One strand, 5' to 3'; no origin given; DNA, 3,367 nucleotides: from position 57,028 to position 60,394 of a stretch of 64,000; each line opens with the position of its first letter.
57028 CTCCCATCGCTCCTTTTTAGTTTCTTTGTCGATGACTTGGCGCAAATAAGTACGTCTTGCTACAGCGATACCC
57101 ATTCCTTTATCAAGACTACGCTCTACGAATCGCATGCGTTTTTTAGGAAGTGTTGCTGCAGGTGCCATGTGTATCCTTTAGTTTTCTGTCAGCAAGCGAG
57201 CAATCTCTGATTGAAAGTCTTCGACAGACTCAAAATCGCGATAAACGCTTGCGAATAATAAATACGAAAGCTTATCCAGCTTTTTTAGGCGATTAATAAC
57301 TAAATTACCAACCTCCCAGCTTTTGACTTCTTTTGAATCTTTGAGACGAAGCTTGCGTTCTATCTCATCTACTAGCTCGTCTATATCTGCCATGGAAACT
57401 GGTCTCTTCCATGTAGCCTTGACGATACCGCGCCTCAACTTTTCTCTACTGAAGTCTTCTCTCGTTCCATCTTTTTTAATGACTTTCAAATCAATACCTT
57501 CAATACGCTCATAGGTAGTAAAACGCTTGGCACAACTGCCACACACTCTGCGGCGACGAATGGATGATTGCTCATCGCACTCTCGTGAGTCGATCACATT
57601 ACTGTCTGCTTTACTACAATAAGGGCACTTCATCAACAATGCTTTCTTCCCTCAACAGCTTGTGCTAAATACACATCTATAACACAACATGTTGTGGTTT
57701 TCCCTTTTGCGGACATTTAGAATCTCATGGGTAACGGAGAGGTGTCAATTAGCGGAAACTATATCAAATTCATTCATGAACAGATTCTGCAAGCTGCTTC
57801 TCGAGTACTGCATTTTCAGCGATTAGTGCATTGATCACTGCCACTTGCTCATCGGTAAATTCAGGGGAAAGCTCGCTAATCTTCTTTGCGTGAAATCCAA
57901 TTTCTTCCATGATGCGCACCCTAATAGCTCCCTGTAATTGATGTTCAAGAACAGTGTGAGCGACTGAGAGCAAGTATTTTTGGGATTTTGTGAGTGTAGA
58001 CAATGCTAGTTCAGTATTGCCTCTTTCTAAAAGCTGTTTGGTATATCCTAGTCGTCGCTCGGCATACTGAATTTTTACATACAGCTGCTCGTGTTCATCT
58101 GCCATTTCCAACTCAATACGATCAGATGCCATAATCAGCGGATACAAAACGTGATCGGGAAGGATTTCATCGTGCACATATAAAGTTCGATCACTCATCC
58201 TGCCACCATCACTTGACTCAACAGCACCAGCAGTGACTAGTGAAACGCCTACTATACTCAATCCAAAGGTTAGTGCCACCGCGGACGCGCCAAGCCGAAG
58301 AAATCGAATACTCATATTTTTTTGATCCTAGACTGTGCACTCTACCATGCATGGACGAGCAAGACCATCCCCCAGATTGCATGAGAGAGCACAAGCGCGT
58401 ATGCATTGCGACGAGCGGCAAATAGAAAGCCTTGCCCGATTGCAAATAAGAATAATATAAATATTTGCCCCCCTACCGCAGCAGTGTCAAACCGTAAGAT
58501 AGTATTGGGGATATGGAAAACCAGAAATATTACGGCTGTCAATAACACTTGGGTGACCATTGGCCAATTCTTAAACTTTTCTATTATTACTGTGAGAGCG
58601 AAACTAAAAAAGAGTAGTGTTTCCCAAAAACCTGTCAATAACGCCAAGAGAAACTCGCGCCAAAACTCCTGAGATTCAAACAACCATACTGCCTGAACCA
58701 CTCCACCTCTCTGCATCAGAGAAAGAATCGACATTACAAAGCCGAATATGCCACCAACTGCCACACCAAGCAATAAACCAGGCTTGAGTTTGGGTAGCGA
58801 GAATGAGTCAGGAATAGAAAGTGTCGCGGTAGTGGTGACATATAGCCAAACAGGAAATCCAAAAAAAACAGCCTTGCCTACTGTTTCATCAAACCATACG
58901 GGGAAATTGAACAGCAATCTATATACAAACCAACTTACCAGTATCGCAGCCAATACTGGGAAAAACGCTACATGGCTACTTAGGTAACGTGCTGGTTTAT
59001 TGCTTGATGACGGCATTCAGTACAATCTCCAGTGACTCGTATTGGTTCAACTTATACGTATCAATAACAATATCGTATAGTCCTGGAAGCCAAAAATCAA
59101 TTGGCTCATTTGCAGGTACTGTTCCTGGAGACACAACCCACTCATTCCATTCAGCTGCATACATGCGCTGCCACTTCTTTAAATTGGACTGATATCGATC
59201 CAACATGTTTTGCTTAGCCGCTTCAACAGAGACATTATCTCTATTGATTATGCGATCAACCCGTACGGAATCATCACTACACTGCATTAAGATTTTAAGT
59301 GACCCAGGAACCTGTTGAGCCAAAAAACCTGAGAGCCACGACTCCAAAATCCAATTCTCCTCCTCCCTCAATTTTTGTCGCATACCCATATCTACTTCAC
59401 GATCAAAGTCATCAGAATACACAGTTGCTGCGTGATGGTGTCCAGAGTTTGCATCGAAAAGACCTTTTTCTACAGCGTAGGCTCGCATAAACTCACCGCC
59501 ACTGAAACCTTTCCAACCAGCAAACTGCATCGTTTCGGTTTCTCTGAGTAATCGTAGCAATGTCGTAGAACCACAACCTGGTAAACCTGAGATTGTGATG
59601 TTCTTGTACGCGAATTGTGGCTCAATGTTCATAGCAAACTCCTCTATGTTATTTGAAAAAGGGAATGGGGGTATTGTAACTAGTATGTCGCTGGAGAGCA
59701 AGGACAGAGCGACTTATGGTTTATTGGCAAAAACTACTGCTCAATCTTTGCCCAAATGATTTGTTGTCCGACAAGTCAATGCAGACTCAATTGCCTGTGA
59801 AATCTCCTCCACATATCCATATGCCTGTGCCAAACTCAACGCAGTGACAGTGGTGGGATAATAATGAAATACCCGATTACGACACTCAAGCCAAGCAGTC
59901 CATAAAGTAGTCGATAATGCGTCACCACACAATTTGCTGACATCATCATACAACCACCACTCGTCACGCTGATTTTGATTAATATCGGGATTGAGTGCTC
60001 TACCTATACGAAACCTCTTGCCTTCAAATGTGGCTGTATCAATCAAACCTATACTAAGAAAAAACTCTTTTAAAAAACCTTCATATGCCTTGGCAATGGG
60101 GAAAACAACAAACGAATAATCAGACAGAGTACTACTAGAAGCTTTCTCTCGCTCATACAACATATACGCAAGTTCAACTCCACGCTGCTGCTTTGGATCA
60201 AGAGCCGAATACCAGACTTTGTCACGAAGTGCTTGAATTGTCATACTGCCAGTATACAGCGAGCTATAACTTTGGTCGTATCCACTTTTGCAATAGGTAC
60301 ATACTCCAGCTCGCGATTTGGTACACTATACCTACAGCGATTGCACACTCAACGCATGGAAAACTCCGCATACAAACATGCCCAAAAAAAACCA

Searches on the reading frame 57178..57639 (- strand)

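Call 86: search_protein_families(library=pfam, proteins=[window:57178-57639:-], max_evalue=0.0001)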
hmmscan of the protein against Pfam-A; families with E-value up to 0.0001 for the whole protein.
window:57178-57639:- (153 aa): 2 families
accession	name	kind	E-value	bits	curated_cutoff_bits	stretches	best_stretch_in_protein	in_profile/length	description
PF03477.21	ATP-cone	-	2.1e-21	76.7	25.8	1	52-137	2-86/88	ATP cone domain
PF22811.2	Zn_ribbon_NrdR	-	1.8e-19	69.9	27.2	1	3-44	1-42/42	Transcriptional repressor NrdR-like, N-terminal domain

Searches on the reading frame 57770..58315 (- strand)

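Call 86: search_protein_families(library=pfam, proteins=[window:57770-58315:-], max_evalue=0.0001)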
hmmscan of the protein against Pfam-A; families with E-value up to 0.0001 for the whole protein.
window:57770-58315:- (181 aa): 1 family
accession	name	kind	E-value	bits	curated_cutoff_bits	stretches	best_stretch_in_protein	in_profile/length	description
PF18915.5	DUF5667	-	1.4e-08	35.5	27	1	51-149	2-92/99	Domain of unknown function (DUF5667)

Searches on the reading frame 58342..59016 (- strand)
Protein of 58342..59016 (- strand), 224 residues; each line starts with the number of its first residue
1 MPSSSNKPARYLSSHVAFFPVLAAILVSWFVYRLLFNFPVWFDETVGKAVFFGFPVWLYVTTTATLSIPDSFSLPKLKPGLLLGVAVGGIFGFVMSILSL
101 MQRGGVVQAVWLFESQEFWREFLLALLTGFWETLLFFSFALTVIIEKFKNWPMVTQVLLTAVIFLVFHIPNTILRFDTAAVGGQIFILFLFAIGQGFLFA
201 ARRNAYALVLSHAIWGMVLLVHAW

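Call 86: search_protein_families(library=pfam, proteins=[window:58342-59016:-], max_evalue=0.0001)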
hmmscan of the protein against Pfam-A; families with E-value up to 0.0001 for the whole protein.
window:58342-59016:- (224 aa): 1 family
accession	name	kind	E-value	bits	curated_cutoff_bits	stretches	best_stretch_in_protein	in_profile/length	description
PF02517.21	Rce1-like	-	1.3e-07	32.2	22.4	1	118-216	5-91/93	Type II CAAX prenyl endopeptidase Rce1-like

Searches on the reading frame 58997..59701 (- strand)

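Call 86: search_protein_families(library=pfam, proteins=[window:58997-59701:-], max_evalue=0.0001)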
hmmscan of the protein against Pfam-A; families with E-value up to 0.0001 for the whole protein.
window:58997-59701:- (234 aa): 3 families
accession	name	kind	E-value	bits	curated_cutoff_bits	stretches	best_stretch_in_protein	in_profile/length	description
PF13238.12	AAA_18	-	4.5e-10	40.5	29.4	1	35-159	1-116/128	AAA domain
PF13207.12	AAA_17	-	1.1e-06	29.4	27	1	39-149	2-118/136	AAA domain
PF13189.12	Cytidylate_kin2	-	3.3e-05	24.6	28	0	35-215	2-174/176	Cytidylate kinase-like family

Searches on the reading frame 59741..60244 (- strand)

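Call 86: search_protein_families(library=pfam, proteins=[window:59741-60244:-], max_evalue=0.0001)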
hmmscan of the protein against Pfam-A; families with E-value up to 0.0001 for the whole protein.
window:59741-60244:- (167 aa): 1 family
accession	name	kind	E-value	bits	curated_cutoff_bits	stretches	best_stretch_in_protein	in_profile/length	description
PF18869.6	HEPN_RnaseLS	-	6.8e-05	23.7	29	0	36-75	21-60/124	RnaseLS-like HEPN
